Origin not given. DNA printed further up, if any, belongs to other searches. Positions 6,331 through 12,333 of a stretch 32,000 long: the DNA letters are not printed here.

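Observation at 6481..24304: Tandem array of three ~1900-2000-aa paralogous T9SS cargo genes of unknown function, occupying 56% of the window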

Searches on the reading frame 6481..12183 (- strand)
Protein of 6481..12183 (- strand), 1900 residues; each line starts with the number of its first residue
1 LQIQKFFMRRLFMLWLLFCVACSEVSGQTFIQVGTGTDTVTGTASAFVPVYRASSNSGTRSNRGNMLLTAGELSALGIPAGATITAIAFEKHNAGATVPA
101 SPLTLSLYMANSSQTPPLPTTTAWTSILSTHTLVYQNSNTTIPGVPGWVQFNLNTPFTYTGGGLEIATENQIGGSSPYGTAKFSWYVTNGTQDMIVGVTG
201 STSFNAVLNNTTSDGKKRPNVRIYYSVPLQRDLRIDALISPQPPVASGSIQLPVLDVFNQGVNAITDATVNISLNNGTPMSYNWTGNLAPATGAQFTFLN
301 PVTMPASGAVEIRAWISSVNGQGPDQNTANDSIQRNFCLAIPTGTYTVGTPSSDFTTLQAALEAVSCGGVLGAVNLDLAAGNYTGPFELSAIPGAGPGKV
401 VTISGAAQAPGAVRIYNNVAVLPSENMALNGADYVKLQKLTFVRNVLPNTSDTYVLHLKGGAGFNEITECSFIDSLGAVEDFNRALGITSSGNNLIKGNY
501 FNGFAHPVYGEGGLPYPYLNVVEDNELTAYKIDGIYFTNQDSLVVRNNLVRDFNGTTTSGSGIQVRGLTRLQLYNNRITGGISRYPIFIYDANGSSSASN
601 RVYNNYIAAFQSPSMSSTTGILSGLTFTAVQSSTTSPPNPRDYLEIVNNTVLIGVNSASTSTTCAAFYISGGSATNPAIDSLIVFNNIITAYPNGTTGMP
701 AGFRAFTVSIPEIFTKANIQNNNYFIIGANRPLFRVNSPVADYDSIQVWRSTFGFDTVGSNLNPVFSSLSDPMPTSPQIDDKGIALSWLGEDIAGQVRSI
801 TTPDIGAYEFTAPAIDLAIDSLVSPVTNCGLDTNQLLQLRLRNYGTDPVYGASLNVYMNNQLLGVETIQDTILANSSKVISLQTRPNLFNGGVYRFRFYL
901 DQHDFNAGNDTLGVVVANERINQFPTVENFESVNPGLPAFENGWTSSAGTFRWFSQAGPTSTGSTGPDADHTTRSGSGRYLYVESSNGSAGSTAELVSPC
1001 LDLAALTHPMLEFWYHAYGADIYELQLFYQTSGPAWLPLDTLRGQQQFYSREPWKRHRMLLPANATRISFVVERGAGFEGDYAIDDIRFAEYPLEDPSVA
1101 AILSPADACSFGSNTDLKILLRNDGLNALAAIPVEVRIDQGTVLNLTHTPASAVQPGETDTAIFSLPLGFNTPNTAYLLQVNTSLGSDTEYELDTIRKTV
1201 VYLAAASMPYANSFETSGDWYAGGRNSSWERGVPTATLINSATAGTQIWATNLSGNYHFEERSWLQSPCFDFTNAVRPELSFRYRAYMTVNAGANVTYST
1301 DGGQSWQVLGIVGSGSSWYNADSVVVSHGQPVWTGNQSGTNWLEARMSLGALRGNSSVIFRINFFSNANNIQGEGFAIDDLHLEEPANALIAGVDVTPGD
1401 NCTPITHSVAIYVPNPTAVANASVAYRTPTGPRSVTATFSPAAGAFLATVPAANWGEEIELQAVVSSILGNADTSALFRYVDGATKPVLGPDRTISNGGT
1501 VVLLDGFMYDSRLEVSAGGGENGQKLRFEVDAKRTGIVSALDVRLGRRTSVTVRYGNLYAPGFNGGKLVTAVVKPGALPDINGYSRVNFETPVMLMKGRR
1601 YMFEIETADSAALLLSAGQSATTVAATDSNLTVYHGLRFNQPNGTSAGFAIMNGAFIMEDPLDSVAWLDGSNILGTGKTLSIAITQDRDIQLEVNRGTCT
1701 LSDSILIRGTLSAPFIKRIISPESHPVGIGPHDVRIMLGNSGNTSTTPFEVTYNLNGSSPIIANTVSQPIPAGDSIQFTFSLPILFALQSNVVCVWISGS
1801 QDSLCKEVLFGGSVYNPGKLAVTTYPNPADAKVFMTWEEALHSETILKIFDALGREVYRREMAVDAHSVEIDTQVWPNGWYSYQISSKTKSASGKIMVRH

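Call 4: search_protein_families(library=pfam, proteins=[window:6481-12183:-], max_evalue=0.1)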
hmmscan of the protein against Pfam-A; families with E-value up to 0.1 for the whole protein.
window:6481-12183:- (1900 aa): 6 families
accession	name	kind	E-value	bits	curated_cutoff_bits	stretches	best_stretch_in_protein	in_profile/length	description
PF00629.30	MAM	-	2.3e-23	83.2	26.4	1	943-1091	10-154/158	MAM domain, meprin/A5/mu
PF07705.17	CARDB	-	6.3e-10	39.6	22.7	0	816-904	3-87/101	CARDB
PF18962.6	Por_Secre_tail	-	1.1e-09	38.9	27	1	1825-1898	2-75/75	Secretion system C-terminal sorting domain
PF13229.12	Beta_helix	-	1.6e-07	31.5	25.9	2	431-605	7-156/158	Right handed beta helix region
PF13585.12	CHU_C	-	0.039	14.5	27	0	1843-1890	27-75/86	CHU_C Type IX secretion signal domain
PF08604.15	Nup153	-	0.072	12.3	25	0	1745-1785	410-445/510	Nucleoporin Nup153-like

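Call 5: search_protein_families(library=ncbifam, proteins=[window:6481-12183:-], max_evalue=0.1)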
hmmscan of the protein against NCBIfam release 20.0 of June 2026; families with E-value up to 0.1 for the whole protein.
window:6481-12183:- (1900 aa): 6 families
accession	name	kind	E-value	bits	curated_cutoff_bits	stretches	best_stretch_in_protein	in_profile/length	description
TIGR04183.1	Por_Secre_tail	domain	4.8e-09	36.1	23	1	1825-1899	2-72/72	T9SS type A sorting domain-containing protein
NF038113.1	T9SSA_dep_M36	equivalog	1e-07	30.5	885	1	1822-1899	793-869/869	T9SS-dependent M36 family metallopeptidase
NF038128.1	choice_anch_J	domain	1.1e-05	25.7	30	1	1219-1381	15-160/162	choice-of-anchor J domain-containing protein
TIGR04247.1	NosD_copper_fam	subfamily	0.00095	17.8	300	1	516-608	178-265/377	nitrous oxide reductase family maturation protein NosD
NF052323.1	T9SSA_dep_M6i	equivalog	0.0044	15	600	1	1824-1895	960-1034/1043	T9SS-dependent M6-like inactivated metalloprotease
NF041518.1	choice_anch_Q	domain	0.0077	16.5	25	1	773-810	20-57/58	choice-of-anchor Q domain-containing protein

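Call 8: search_solved_structures(query=window:6481-12183:-, max_evalue=1)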
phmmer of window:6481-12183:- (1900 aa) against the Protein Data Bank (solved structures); distinct sequences matched with E-value up to 1: 8.
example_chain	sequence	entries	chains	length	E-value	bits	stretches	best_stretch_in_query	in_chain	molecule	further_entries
8yt7_A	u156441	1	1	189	1e-09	39.8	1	952-1088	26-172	Scavenger receptor SR-C-like protein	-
5l73_A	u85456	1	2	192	2.2e-08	35.4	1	960-1092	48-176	Neuropilin-1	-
5oj2_A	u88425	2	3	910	4.1e-08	34.5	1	957-1089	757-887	MAM domain-containing glycosylphosphatidylinositol anchor protein 1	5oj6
10ri_E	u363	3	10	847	7.9e-08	33.6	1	959-1092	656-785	Neuropilin-1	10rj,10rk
8h3s_A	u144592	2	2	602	7.5e-06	27.1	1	926-1027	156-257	Enteropeptidase non-catalytic heavy chain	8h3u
8zi4_A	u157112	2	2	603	7.5e-06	27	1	926-1027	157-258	Enteropeptidase non-catalytic heavy chain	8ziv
8ziy_A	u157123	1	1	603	7.5e-06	27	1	926-1027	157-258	Enteropeptidase non-catalytic heavy chain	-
8zj4_A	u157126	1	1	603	7.5e-06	27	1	926-1027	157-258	Enteropeptidase non-catalytic heavy chain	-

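Call 20: list_cluster_members(proteins=[P0001, P0040, window:6481-12183:-, window:26069-29149:+, window:24661-25992:-, window:568-2769:+])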
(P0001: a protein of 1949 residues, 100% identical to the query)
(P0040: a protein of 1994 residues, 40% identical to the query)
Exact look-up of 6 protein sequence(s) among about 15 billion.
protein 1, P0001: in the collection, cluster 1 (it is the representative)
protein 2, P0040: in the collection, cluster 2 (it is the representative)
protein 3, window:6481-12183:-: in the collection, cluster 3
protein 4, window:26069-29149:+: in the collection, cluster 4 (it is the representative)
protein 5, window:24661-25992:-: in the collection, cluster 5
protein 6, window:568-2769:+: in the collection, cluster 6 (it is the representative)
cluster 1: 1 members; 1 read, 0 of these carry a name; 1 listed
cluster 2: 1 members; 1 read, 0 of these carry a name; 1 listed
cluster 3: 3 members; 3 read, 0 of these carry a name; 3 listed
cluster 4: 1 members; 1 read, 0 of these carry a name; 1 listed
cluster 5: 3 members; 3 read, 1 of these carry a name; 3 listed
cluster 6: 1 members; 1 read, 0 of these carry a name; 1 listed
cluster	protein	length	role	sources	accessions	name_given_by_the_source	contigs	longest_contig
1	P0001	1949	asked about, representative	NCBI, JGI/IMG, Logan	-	-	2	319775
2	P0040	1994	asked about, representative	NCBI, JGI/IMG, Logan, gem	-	-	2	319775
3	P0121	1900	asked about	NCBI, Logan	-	-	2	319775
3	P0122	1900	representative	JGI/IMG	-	-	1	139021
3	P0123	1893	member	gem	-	-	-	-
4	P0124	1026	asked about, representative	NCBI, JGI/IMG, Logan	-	-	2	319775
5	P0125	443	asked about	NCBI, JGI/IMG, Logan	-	-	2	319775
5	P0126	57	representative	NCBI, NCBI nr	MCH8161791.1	MAG: hypothetical protein IIB88_07840 [Chloroflexi bacterium] | hypothetical protein [Chloroflexota bacterium]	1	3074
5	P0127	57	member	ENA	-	-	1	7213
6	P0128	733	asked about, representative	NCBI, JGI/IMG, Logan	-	-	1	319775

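Call 48: find_homologous_proteins(query=window:6481-12183:-, max_evalue=1e-20)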
Query window:6481-12183:- (1900 aa): 43 proteins with E <= 1e-20 among 8000 candidates.
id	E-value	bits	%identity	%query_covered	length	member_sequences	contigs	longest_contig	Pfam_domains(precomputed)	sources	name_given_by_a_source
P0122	0.0e+0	4312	100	100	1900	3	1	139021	PF13229.13,PF00629.31,PF18962.8,PF07705.18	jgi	-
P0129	0.0e+0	2571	60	100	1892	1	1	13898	PF13229.13,PF00629.31,PF18962.8,PF07705.18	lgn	-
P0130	0.0e+0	2526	58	99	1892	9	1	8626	PF13229.13,PF00629.31,PF18962.8,PF07705.18,PF05048.20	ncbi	-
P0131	0.0e+0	2525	59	99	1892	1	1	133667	PF13229.13,PF00629.31,PF18962.8,PF07705.18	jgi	-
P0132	0.0e+0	2515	58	99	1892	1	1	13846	PF13229.13,PF00629.31,PF18962.8,PF07705.18,PF05048.20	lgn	-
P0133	0.0e+0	2458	58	97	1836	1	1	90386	PF13229.13,PF00629.31,PF18962.8,PF07705.18,PF05048.20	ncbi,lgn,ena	-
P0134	0.0e+0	2387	56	100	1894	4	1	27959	PF00629.31,PF18962.8,PF07705.18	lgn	-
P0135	0.0e+0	2371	56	100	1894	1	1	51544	PF00629.31,PF18962.8,PF07705.18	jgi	jgi:hypothetical protein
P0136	0.0e+0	1720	65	61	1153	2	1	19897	PF13229.13,PF00629.31,PF05048.20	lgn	-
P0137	0.0e+0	1407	40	100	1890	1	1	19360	PF00629.31,PF18962.8,PF07705.18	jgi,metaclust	metaclust:\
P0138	0.0e+0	1381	40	100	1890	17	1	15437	PF00629.31,PF18962.8,PF07705.18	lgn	-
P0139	0.0e+0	1372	40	100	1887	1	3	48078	PF00629.31,PF18962.8,PF07705.18,PF21471.4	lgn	-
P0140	0.0e+0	1371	40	100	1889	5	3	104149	PF00629.31,PF18962.8,PF07705.18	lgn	-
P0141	0.0e+0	1346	39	100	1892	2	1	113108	PF00629.31,PF18962.8,PF07705.18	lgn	-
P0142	0.0e+0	1342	38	100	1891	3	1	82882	PF00629.31,PF18962.8,PF07705.18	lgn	-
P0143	0.0e+0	1324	39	100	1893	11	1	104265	PF00629.31,PF18962.8,PF07705.18,PF21471.4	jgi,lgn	jgi:archaellum component FlaF (FlaF/FlaG flagellin family)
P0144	0.0e+0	1322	38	99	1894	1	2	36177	PF00629.31,PF18962.8,PF07705.18,PF21471.4,PF22184.3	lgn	-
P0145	0.0e+0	1300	38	100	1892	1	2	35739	PF00629.31,PF18962.8,PF07705.18,PF22184.3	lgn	-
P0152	1.4e-60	224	28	46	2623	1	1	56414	PF13229.13,PF00629.31,PF18962.8,PF07705.18,PF13860.13,PF05048.20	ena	-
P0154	1.7e-55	207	32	12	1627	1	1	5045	PF13229.13,PF13573.13,PF00629.31,PF19081.7,PF05048.20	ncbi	ncbi:MAG: right-handed parallel beta-helix repeat-containing protein, partial [Aureispira sp.]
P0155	3.4e-52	196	28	49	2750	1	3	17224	PF00932.26,PF00629.31,PF07705.18,PF13860.13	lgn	-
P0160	2.7e-38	150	25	52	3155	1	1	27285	PF00629.31,PF18962.8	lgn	-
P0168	6.9e-26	108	35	9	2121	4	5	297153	PF00801.27,PF00629.31,PF18962.8,PF00041.28,PF18911.7,PF16656.12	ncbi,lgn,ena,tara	tara:strand:- start:76986 stop:83351 length:6366 start_codon:yes stop_codon:yes gene_type:complete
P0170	1.3e-23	101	30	11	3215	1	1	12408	PF00629.31,PF18962.8,PF14873.12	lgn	-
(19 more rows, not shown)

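Call 49: find_encoding_contigs(protein=P0135, flank=10000, max_places=2)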
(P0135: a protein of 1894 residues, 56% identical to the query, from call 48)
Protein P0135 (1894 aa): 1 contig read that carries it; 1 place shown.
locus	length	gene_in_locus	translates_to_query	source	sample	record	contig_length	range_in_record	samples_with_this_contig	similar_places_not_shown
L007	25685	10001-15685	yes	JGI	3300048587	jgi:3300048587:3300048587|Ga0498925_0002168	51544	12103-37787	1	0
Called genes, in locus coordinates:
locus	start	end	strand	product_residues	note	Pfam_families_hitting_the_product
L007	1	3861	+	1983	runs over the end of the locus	PF18962:Por_Secre_tail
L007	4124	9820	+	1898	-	PF07705:CARDB (faint), PF00629:MAM, PF18962:Por_Secre_tail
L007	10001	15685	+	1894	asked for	PF07705:CARDB (faint), PF00629:MAM, PF18962:Por_Secre_tail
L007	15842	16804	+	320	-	PF02469:Fasciclin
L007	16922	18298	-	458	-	PF07690:MFS_1, PF00854:PTR2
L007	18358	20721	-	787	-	PF00930:DPPIV_N, PF26549:Tricorn_N (weak), PF00561:Abhydrolase_1 (weak), PF02129:Peptidase_S15, PF00326:Peptidase_S9, PF01738:DLH, PF12146:Hydrolase_4, PF12697:Abhydrolase_6 (weak), +2 more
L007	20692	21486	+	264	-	PF00303:Thymidylat_synt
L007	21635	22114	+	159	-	PF00186:DHFR_1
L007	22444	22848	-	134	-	-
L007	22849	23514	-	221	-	-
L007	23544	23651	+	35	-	-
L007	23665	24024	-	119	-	-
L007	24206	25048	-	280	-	PF00497:SBP_bac_3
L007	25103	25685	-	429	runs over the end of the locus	PF01773:Nucleos_tra2_N, PF07670:Gate, PF07662:Nucleos_tra2_C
